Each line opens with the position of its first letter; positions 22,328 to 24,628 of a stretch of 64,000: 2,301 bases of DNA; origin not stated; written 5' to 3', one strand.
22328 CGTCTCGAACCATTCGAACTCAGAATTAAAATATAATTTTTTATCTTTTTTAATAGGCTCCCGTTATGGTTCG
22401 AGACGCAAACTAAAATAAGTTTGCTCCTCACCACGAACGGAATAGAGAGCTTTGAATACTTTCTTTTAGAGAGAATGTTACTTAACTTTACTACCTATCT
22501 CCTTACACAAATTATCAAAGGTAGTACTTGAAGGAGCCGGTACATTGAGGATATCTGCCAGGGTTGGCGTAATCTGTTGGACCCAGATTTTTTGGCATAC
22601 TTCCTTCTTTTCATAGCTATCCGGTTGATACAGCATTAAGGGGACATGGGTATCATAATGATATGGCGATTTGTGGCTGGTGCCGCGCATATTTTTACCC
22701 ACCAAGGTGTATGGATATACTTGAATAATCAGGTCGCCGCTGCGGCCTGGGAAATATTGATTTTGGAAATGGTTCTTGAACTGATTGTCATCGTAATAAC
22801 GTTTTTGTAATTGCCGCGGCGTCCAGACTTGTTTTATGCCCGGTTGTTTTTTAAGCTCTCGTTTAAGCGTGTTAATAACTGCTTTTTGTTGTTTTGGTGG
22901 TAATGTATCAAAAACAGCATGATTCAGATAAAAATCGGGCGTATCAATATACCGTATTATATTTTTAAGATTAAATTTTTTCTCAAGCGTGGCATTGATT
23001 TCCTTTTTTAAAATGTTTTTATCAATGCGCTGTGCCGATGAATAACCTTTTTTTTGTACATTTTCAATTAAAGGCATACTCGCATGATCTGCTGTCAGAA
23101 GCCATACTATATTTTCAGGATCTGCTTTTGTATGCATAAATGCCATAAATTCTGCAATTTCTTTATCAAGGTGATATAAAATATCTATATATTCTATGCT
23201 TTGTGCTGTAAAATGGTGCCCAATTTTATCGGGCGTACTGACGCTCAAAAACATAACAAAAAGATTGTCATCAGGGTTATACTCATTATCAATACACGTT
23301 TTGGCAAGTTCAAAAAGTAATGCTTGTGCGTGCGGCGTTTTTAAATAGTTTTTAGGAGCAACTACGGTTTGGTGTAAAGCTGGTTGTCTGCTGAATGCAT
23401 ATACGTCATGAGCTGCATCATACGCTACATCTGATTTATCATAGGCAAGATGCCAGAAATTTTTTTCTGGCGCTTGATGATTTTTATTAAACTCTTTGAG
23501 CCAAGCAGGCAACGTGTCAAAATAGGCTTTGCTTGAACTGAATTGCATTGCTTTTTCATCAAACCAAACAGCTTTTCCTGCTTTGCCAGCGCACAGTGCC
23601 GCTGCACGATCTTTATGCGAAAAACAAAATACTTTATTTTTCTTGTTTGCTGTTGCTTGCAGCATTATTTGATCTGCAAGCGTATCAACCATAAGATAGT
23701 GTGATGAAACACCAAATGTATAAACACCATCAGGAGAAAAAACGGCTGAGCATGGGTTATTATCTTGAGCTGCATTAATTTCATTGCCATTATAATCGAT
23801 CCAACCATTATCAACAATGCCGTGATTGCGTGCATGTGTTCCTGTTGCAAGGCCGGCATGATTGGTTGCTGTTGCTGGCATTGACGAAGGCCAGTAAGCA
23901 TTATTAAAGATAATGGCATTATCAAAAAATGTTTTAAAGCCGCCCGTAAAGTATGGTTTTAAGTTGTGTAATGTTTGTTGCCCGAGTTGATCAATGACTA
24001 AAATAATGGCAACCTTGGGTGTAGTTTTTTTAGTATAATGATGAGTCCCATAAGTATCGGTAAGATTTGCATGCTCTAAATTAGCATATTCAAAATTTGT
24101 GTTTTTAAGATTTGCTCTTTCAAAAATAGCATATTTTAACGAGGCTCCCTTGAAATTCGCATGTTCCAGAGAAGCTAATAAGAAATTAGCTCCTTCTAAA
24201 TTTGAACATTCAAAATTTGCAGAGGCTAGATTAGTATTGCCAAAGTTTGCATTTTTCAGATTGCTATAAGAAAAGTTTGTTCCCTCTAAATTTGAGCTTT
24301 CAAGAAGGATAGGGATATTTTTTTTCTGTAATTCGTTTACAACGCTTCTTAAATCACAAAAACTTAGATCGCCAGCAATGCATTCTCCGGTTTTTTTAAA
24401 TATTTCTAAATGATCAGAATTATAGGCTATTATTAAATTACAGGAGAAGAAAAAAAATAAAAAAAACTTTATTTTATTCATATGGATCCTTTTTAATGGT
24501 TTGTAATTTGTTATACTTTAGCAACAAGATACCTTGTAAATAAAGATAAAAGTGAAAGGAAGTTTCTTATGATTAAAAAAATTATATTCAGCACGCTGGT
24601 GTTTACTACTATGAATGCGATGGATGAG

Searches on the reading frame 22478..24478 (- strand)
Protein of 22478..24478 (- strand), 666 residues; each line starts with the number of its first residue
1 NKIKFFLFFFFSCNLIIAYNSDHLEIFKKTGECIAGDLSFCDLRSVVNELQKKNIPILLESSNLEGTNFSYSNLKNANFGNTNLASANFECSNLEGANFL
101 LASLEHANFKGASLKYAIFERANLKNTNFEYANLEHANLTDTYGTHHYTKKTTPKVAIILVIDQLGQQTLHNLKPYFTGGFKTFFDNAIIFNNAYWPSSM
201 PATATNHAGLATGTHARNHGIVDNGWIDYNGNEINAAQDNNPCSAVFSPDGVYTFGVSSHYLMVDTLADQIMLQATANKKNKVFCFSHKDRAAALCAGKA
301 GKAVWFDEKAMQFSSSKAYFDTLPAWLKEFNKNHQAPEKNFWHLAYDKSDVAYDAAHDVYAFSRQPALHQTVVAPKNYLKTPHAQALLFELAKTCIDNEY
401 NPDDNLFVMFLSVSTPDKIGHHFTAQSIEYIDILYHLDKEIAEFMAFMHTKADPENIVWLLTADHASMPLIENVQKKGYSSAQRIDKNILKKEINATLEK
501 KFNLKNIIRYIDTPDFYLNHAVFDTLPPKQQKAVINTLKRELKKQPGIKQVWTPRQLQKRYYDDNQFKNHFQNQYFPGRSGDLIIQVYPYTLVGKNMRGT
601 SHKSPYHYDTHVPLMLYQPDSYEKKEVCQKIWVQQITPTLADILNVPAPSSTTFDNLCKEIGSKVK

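Call 36: search_protein_families(library=ncbifam, proteins=[window:22478-24478:-], max_evalue=0.00001)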
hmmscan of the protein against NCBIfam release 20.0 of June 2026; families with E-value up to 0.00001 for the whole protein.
window:22478-24478:- (666 aa): 14 families
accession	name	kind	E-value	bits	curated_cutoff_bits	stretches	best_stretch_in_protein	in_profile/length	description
NF042991.1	alk_phos_PafA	equivalog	6.6e-76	255.9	650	1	145-653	28-545/554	alkaline phosphatase PafA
NF051873.1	AlkPhosPhoY32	equivalog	3.8e-38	131.3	1000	1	149-651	15-532/539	alkaline phosphatase PhoY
NF052603.1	penta_Alr5209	equivalog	3.9e-11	43.1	125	1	61-142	17-98/113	Alr5209 family pentapeptide repeat protein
NF047416.1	penta_HetL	equivalog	5.1e-11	42.4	260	1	62-141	63-142/218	heterocyst differentiation pentapeptide repeat protein HetL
NF011744.0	PRK15197.1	equivalog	5.4e-11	42.2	274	1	61-144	178-264/291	SPI-2 type III secretion system effector PipB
NF033086.2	penta_rpt_Qnr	equivalog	6.1e-09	35.9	240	1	58-138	42-127/211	Qnr family pentapeptide repeat protein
NF011743.0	PRK15196.1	equivalog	7e-09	35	354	1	62-140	227-310/350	type III secretion system effector PipB2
NF000071.4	penta_rpt_QnrA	exception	4.2e-08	33.2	450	1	36-140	31-130/218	QnrA family quinolone resistance pentapeptide repeat protein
NF000421.1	penta_rpt_QnrVC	exception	1.9e-07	31.2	460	1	46-138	37-128/218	QnrVC family quinolone resistance pentapeptide repeat protein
NF033900.0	T4SS_IcmE_DotG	equivalog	2e-07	29.5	750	1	63-138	555-630/1008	type IVB secretion system protein DotG/IcmE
NF012151.0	penta_rpt_QnrAS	exception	1e-06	29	490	1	57-136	47-131/218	QnrAS family quinolone resistance pentapeptide repeat protein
NF012152.0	penta_rpt_QnrC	exception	1.5e-06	28.4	500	1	57-139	47-129/221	QnrC family quinolone resistance pentapeptide repeat protein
NF010322.0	PRK13759.1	equivalog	2.2e-06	26.4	481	0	152-223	5-75/486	arylsulfatase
NF000056.3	penta_rpt_QnrS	exception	5.6e-06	26.2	460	0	58-139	48-129/218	QnrS family quinolone resistance pentapeptide repeat protein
